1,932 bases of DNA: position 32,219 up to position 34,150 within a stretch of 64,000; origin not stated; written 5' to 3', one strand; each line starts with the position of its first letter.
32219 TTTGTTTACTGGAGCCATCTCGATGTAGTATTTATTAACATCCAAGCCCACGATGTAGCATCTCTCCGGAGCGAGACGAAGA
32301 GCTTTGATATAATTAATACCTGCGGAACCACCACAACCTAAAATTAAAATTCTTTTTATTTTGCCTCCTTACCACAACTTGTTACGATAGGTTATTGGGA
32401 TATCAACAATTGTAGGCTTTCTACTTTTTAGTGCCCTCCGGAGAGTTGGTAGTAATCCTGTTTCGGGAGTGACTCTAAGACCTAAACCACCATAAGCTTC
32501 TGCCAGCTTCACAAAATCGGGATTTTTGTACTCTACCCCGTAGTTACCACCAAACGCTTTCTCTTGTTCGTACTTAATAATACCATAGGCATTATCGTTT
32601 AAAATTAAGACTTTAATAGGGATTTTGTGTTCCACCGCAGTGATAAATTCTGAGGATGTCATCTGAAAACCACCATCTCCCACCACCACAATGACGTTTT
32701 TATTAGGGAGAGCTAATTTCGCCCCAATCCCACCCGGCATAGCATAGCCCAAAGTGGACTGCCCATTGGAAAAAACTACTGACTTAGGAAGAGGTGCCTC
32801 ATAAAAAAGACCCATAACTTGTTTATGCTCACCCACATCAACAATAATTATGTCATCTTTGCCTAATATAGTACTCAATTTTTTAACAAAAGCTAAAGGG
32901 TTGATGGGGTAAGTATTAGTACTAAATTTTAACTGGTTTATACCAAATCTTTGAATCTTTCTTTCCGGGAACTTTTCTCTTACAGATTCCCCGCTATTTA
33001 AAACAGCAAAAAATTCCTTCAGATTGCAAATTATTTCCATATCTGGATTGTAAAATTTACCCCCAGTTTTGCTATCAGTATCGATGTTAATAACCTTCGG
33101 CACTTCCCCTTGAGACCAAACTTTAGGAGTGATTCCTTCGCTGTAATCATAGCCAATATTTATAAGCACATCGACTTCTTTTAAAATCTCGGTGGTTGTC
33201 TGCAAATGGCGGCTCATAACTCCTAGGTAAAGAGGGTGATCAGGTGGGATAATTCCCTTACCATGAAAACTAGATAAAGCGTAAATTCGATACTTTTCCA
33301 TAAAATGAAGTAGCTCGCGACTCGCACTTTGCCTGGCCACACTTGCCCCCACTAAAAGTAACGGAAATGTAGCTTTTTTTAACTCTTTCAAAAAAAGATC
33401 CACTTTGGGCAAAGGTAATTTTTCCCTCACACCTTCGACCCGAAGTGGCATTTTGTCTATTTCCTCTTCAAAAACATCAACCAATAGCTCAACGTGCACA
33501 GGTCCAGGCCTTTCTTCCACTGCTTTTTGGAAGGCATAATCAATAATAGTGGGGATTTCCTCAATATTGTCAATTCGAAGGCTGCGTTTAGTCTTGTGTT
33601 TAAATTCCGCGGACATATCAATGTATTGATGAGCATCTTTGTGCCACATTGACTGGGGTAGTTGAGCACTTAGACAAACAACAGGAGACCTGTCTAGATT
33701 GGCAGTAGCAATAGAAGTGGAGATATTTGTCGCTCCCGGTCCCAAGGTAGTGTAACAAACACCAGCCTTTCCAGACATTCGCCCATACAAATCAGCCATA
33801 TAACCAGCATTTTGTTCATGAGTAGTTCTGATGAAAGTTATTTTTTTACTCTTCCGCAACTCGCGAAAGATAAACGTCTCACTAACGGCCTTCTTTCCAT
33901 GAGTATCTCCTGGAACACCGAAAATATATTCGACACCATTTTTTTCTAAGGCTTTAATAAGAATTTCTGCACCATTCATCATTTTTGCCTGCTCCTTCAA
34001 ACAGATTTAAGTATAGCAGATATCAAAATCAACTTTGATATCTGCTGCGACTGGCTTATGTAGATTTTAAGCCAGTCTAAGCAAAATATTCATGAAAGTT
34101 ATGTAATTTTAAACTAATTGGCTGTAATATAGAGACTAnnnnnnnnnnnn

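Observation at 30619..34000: HAD phosphatase, ATP-grasp ligase and acetolactate-synthase-like ThDP enzyme module embedded in the glycan locus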

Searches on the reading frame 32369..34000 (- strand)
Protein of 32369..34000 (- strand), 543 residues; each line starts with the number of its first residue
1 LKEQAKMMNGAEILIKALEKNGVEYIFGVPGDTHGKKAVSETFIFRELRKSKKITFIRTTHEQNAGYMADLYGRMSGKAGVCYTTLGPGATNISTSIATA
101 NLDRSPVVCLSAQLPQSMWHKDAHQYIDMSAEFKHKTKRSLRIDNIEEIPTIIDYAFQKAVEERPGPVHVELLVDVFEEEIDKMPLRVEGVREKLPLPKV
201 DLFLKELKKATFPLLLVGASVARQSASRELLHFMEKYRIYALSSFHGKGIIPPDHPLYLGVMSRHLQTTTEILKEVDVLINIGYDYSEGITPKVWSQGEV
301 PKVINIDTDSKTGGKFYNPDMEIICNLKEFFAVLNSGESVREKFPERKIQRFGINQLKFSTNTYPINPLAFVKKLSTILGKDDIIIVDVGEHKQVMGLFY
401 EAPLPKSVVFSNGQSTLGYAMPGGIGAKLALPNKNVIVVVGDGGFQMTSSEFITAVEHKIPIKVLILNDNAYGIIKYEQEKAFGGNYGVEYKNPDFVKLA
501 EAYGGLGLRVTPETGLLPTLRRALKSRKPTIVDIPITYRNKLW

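Call 5: search_protein_families(library=pfam, proteins=[window:32369-34000:-], max_evalue=0.01)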
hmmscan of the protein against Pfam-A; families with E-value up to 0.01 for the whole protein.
window:32369-34000:- (543 aa): 3 families
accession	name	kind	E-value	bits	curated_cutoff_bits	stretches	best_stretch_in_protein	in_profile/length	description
PF02775.26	TPP_enzyme_C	-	4.1e-41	140.7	21.9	1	388-534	1-151/151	Thiamine pyrophosphate enzyme, C-terminal TPP binding domain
PF02776.23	TPP_enzyme_N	-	3.1e-34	117.7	26.8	1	8-128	1-115/119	Thiamine pyrophosphate enzyme, N-terminal TPP binding domain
PF00205.28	TPP_enzyme_M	-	4.9e-26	91.5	30.4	1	204-332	5-135/137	Thiamine pyrophosphate enzyme, central domain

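Call 6: search_protein_families(library=ncbifam, proteins=[window:32369-34000:-], max_evalue=0.01)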
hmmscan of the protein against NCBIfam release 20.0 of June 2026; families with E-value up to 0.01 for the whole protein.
window:32369-34000:- (543 aa): 57 families (the best 25 are shown)
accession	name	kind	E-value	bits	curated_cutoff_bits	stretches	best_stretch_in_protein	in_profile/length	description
NF006187.0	PRK08322.1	equivalog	4.5e-142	474.3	509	1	7-540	1-532/548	acetolactate synthase large subunit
NF006378.0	PRK08617.1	equivalog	3.2e-108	362.5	510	1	2-540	2-542/556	acetolactate synthase AlsS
TIGR00118.1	acolac_lg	equivalog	3.2e-106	356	538.35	1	8-541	1-539/557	biosynthetic-type acetolactate synthase large subunit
NF004919.0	PRK06276.1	equivalog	4.7e-103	345.5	866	1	8-537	1-539/582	acetolactate synthase large subunit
NF004710.0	PRK06048.1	equivalog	1.9e-99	333.6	976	1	1-540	1-541/561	acetolactate synthase large subunit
TIGR02418.1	acolac_catab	equivalog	2.6e-96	323.2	551.1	1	10-540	1-533/539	acetolactate synthase AlsS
NF006052.0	PRK08199.1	subfamily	5.5e-95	318.8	539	1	2-536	2-537/559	thiamine pyrophosphate protein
NF006524.0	PRK08978.1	equivalog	2e-90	303.7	738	1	8-543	1-531/548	acetolactate synthase 2 catalytic subunit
NF005824.0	PRK07710.1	equivalog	6.1e-90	302.2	976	1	2-541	11-553/573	acetolactate synthase large subunit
NF005860.0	PRK07789.1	equivalog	8.6e-88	295.2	881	1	4-543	30-585/615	acetolactate synthase large subunit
NF005039.0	PRK06456.1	equivalog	7.2e-87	292.2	868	1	7-537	1-545/572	acetolactate synthase large subunit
NF006122.0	PRK08266.1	subfamily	1.5e-84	284.5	571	1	6-538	2-526/543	hypothetical protein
NF006319.0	PRK08527.1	equivalog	6.7e-84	282.3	905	1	6-537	2-539/565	acetolactate synthase large subunit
NF006016.1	PRK08155.1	equivalog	2.1e-83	280.6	870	1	7-542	2-538/554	acetolactate synthase large subunit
NF006377.0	PRK08611.1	equivalog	6.1e-83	279.3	742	1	9-536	5-529/576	pyruvate oxidase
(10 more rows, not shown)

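Call 17: search_solved_structures(query=window:32369-33982:-, max_evalue=1e-20)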
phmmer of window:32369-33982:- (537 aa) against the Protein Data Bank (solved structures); distinct sequences matched with E-value up to 1e-20: 94 (the best 60 are shown).
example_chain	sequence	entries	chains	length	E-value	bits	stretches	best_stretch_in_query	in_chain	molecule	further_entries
9zgl_A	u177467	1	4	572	3.6e-79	269.9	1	3-535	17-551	Ancestral acetolactate synthase, catabolic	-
4rjj_A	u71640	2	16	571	1e-71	245.4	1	3-534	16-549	Acetolactate synthase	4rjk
4rji_A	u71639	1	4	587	1.1e-71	245.2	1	3-534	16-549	Acetolactate synthase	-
24pi_A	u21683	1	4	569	2.1e-69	237.7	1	3-534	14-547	Ancestral acetolactate synthase, catabolic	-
5d6r_B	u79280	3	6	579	2.3e-68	234.3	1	3-534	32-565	Acetolactate synthase, catabolic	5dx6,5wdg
1ozf_A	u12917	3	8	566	2.9e-68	234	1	3-534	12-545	Acetolactate synthase, catabolic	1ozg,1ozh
1upa_A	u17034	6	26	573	1e-62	215.6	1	5-532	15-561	CARBOXYETHYLARGININE SYNTHASE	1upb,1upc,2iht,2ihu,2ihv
13bb_A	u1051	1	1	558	1.1e-62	215.5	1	3-530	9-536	acetolactate synthase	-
8x3x_A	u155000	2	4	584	7.2e-62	212.8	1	4-530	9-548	BbmA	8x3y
8xod_A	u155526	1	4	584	8.8e-62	212.6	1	4-530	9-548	BbmA-G484F complex with CBOA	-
6lpi_A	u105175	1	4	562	4.3e-60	207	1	3-531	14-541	Acetolactate synthase isozyme 1 large subunit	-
7u25_A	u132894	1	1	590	4.3e-59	203.7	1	3-528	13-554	Acetolactate synthase, chloroplastic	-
6u9h_A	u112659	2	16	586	7.2e-59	202.9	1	3-528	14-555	Acetolactate synthase, chloroplastic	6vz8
1ybh_A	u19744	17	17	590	7.4e-59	202.9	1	3-528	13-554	Acetolactate synthase, chloroplast | Acetolactate synthase | Acetolactate synthase, chloroplastic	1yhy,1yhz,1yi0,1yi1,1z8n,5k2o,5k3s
8et5_A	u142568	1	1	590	7.4e-59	202.9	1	3-528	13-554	Acetolactate synthase, chloroplastic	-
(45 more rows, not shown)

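Call 27: find_homologous_proteins(query=window:32369-33982:-, max_evalue=1e-30)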
Query window:32369-33982:- (537 aa): 7683 proteins with E <= 1e-30 among 8000 candidates; the best 120 are listed.
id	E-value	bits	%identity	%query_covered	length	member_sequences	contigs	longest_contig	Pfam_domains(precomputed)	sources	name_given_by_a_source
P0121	0.0e+0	1215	100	100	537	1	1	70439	PF02775.27,PF02776.24,PF00205.29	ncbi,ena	-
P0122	7.6e-254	861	71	100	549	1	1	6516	PF02775.27,PF02776.24,PF00205.29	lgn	-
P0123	2.1e-232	790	63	100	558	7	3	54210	PF02775.27,PF02776.24,PF00205.29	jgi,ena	-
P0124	1.5e-228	778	62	100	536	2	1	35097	PF02775.27,PF02776.24,PF00205.29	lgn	-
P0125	2.3e-208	711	58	100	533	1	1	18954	PF02775.27,PF02776.24,PF00205.29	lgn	-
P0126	5.8e-205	700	56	100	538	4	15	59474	PF02775.27,PF02776.24,PF00205.29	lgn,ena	-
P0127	1.7e-199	682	57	100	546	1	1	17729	PF02775.27,PF02776.24,PF00205.29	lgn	-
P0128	1.2e-140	488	43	100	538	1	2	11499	PF02775.27,PF02776.24,PF00205.29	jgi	jgi:acetolactate synthase-1/2/3 large subunit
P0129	6.6e-137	475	42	100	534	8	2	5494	PF02775.27,PF02776.24,PF00205.29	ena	-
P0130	1.4e-115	405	40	99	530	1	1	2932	PF02775.27,PF02776.24,PF00205.29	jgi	jgi:acetolactate synthase I/II/III large subunit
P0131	5.3e-114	400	40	99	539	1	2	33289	PF02775.27,PF02776.24,PF00205.29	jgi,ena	jgi:acetolactate synthase-1/2/3 large subunit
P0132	2.8e-110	387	39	98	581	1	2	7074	PF02775.27,PF02776.24,PF00205.29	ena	-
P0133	1.7e-109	385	39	99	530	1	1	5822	PF02775.27,PF02776.24,PF00205.29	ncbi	-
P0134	1.7e-108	382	39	99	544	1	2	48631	PF02775.27,PF02776.24,PF00205.29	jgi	-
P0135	3.1e-107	377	37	97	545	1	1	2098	PF02775.27,PF02776.24,PF00205.29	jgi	-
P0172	3.5e-103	364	38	100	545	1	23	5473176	PF02775.27,PF02776.24,PF00205.29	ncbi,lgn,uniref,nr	ncbi:acetolactate synthase large subunit [Leptolyngbya sp. PCC 6406]|uniref:acetolactate synthase la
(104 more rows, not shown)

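Call 28: find_encoding_contigs(protein=P0121, flank=1000, max_places=2)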
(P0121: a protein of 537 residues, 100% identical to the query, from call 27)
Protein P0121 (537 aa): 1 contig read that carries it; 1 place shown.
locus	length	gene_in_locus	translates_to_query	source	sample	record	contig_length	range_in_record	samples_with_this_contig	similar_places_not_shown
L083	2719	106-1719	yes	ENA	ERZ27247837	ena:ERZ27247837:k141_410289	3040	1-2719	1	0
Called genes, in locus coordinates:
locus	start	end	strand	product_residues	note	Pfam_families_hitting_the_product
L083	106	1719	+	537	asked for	PF02776:TPP_enzyme_N, PF00205:TPP_enzyme_M, PF02775:TPP_enzyme_C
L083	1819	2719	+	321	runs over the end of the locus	PF02655:ATP-grasp_3 (weak)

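Call 29: find_encoding_contigs(protein=P0123, flank=8000, max_places=2)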
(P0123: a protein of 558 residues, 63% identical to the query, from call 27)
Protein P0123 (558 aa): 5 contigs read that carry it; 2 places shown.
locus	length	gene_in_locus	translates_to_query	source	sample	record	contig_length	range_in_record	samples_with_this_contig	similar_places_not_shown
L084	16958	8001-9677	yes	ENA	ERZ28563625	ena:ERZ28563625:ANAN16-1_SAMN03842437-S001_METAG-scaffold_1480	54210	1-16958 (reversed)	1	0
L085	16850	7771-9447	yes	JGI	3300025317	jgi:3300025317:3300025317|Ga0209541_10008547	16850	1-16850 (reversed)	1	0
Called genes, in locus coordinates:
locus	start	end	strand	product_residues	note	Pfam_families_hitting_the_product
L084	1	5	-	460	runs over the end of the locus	PF01225:Mur_ligase, PF08245:Mur_ligase_M, PF02875:Mur_ligase_C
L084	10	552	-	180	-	PF02875:Mur_ligase_C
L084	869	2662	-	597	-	PF03717:PBP_dimer, PF00905:Transpeptidase, PF13354:Beta-lactamase2 (faint)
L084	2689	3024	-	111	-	-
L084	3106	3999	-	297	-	PF01795:Methyltransf_5, PF13649:Methyltransf_25 (weak)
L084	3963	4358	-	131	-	PF02381:MraZ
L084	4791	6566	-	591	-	PF02543:Carbam_trans_N, PF00814:TsaD (faint), PF16861:Carbam_trans_C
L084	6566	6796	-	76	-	-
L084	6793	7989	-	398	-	PF13472:Lipase_GDSL_2 (weak)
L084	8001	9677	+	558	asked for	PF02776:TPP_enzyme_N, PF00205:TPP_enzyme_M, PF02775:TPP_enzyme_C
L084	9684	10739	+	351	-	PF02655:ATP-grasp_3, PF15632:ATPgrasp_Ter (faint)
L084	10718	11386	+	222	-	PF00702:Hydrolase, PF13419:HAD_2, PF13242:Hydrolase_like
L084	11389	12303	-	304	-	PF01408:GFO_IDH_MocA, PF22725:GFO_IDH_MocA_C3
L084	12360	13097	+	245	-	PF00535:Glycos_transf_2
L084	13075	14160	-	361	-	PF00155:Aminotran_1_2 (weak), PF01041:DegT_DnrJ_EryC1, PF00266:Aminotran_5 (weak), PF01053:Cys_Met_Meta_PP (weak), PF01212:Beta_elim_lyase (weak)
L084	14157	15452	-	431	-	PF13231:PMT_2 (weak)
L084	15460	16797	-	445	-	PF00587:tRNA-synt_2b (faint), PF03129:HGTP_anticodon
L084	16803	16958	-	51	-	?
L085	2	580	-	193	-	?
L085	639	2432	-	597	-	PF03717:PBP_dimer, PF00905:Transpeptidase, PF13354:Beta-lactamase2 (faint)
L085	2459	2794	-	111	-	-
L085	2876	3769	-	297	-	PF01795:Methyltransf_5, PF13649:Methyltransf_25 (weak)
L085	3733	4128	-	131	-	PF02381:MraZ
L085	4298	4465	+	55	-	-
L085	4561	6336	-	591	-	PF02543:Carbam_trans_N, PF00814:TsaD (faint), PF16861:Carbam_trans_C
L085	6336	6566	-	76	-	-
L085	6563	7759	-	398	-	PF13472:Lipase_GDSL_2 (weak)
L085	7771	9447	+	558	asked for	PF02776:TPP_enzyme_N, PF00205:TPP_enzyme_M, PF02775:TPP_enzyme_C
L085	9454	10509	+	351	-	PF02655:ATP-grasp_3, PF15632:ATPgrasp_Ter (faint)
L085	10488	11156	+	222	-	PF00702:Hydrolase, PF13419:HAD_2, PF13242:Hydrolase_like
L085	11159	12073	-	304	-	PF01408:GFO_IDH_MocA, PF22725:GFO_IDH_MocA_C3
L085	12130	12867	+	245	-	PF00535:Glycos_transf_2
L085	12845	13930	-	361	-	PF00155:Aminotran_1_2 (weak), PF01041:DegT_DnrJ_EryC1, PF00266:Aminotran_5 (weak), PF01053:Cys_Met_Meta_PP (weak), PF01212:Beta_elim_lyase (weak)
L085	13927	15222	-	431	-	PF13231:PMT_2 (weak)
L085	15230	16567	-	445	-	PF00587:tRNA-synt_2b (faint), PF03129:HGTP_anticodon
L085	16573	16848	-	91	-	?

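Call 30: find_encoding_contigs(protein=P0128, flank=8000, max_places=2)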
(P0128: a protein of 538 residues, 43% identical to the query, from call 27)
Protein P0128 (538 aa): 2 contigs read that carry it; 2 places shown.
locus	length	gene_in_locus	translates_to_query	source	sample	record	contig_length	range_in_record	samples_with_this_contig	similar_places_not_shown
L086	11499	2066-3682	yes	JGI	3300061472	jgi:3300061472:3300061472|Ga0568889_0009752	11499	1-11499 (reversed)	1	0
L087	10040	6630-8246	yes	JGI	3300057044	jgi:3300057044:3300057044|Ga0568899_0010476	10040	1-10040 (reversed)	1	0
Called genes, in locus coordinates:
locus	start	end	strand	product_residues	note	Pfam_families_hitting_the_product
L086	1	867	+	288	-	?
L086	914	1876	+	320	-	PF01073:3Beta_HSD, PF01370:Epimerase, PF02719:Polysacc_synt_2, PF16363:GDP_Man_Dehyd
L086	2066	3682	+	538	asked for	PF02776:TPP_enzyme_N, PF00205:TPP_enzyme_M, PF02775:TPP_enzyme_C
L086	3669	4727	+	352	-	PF21360:PylC-like_N, PF02655:ATP-grasp_3 (weak), PF02786:CPSase_L_D2 (faint), PF15632:ATPgrasp_Ter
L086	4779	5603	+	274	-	PF01209:Ubie_methyltran, PF02353:CMAS, PF05724:TPMT (weak), PF13489:Methyltransf_23, PF13649:Methyltransf_25, PF13847:Methyltransf_31, PF08241:Methyltransf_11, PF08242:Methyltransf_12, +1 more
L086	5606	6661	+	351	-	PF00534:Glycos_transf_1 (faint), PF13524:Glyco_trans_1_2 (weak)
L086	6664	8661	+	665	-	PF13522:GATase_6, PF13537:GATase_7, PF00733:Asn_synthase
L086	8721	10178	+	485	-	PF01943:Polysacc_synt, PF13440:Polysacc_synt_3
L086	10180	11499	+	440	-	?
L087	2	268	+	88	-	?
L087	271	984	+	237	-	PF25084:LbH_EIF2B (faint), PF00132:Hexapep (weak), PF25087:GMPPB_C (weak), PF00132:Hexapep, PF14602:Hexapep_2 (weak)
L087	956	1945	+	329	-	PF01408:GFO_IDH_MocA, PF02894:GFO_IDH_MocA_C, PF22725:GFO_IDH_MocA_C3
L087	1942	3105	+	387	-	PF01041:DegT_DnrJ_EryC1, PF00155:Aminotran_1_2, PF01212:Beta_elim_lyase (weak)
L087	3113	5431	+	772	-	PF10102:DUF2341, PF04616:Glyco_hydro_43, PF22847:Glyco_hydro_43_rel (weak)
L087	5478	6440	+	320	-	PF01073:3Beta_HSD, PF01370:Epimerase, PF02719:Polysacc_synt_2, PF16363:GDP_Man_Dehyd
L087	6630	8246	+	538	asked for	PF02776:TPP_enzyme_N, PF00205:TPP_enzyme_M, PF02775:TPP_enzyme_C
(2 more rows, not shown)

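Call 47: find_encoding_contigs(protein=P0172, flank=6000, max_places=3)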
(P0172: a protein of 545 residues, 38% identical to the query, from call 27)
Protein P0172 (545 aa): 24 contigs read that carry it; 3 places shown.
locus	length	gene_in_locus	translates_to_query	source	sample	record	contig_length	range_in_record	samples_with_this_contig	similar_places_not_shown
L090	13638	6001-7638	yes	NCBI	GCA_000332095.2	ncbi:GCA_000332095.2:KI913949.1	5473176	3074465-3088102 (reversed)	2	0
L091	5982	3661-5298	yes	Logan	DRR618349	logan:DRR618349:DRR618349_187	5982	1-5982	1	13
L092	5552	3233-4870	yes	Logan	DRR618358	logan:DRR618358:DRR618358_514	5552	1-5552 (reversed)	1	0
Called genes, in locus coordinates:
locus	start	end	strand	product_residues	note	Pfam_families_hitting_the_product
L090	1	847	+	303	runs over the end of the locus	-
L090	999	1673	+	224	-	PF00814:TsaD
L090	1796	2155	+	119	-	PF02152:FolB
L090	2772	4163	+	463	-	PF00171:Aldedh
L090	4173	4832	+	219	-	PF14487:DarT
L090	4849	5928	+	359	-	PF01661:Macro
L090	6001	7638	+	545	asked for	PF02776:TPP_enzyme_N, PF00205:TPP_enzyme_M, PF02775:TPP_enzyme_C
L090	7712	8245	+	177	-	PF00004:AAA (weak)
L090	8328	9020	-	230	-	PF13340:DUF4096, PF01609:DDE_Tnp_1, PF13586:DDE_Tnp_1_2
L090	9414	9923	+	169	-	PF00005:ABC_tran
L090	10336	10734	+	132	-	-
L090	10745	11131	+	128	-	-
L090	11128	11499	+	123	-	PF01844:HNH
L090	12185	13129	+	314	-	-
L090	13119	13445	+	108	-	PF13470:PIN_3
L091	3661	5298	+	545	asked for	PF02776:TPP_enzyme_N, PF00205:TPP_enzyme_M, PF02775:TPP_enzyme_C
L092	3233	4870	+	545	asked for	PF02776:TPP_enzyme_N, PF00205:TPP_enzyme_M, PF02775:TPP_enzyme_C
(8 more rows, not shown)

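Call 48: find_encoding_contigs(protein=P0129, flank=6000, max_places=2)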
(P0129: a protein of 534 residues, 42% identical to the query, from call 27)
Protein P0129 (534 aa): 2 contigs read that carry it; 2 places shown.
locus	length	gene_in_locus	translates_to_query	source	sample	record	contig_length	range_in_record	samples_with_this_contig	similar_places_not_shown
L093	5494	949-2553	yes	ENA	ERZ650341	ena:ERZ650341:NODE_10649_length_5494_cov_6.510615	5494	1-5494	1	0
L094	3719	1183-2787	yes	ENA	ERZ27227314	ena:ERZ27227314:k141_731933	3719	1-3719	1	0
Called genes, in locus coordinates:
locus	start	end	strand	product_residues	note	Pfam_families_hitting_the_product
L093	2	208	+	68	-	?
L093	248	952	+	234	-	PF00702:Hydrolase, PF13419:HAD_2, PF13242:Hydrolase_like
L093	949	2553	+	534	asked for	PF02776:TPP_enzyme_N, PF00205:TPP_enzyme_M, PF02775:TPP_enzyme_C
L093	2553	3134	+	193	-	PF01966:HD (weak)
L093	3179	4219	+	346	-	PF21360:PylC-like_N, PF02655:ATP-grasp_3 (weak), PF13535:ATP-grasp_4 (weak), PF15632:ATPgrasp_Ter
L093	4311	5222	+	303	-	PF13506:Glyco_transf_21, PF13641:Glyco_tranf_2_3, PF00535:Glycos_transf_2, PF10111:Glyco_tranf_2_2, PF13632:Glyco_trans_2_3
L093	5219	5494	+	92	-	?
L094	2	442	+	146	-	?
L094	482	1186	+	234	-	PF00702:Hydrolase, PF13419:HAD_2, PF13242:Hydrolase_like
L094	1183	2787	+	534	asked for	PF02776:TPP_enzyme_N, PF00205:TPP_enzyme_M, PF02775:TPP_enzyme_C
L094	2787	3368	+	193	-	PF01966:HD (weak)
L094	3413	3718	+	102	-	?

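Call 55: find_related_loci(query=window:32369-33982:-, collection=metagenome_contigs, flank=7000)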
Query window:32369-33982:- (537 aa) in metagenome_contigs; peptide patterns used: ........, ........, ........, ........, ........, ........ (x = any residue, [..] = any of these).
25 stretches matched a pattern; 1 encode a relative of the query (tblastn E <= 1e-3); 1 distinct loci.
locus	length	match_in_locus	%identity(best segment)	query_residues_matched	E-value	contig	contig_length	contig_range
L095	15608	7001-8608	63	2-537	0e+0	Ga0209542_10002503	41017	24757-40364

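Call 56: list_cluster_members(proteins=[P0121, P0001])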
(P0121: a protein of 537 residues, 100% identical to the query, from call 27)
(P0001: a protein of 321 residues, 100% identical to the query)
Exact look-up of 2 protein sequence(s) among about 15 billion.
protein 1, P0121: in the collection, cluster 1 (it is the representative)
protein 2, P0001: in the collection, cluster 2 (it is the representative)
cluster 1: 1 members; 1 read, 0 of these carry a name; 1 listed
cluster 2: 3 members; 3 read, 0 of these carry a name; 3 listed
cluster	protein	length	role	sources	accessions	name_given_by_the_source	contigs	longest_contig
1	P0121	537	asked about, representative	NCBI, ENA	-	-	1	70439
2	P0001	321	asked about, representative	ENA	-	-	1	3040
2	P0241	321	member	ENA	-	-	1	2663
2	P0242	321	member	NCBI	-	-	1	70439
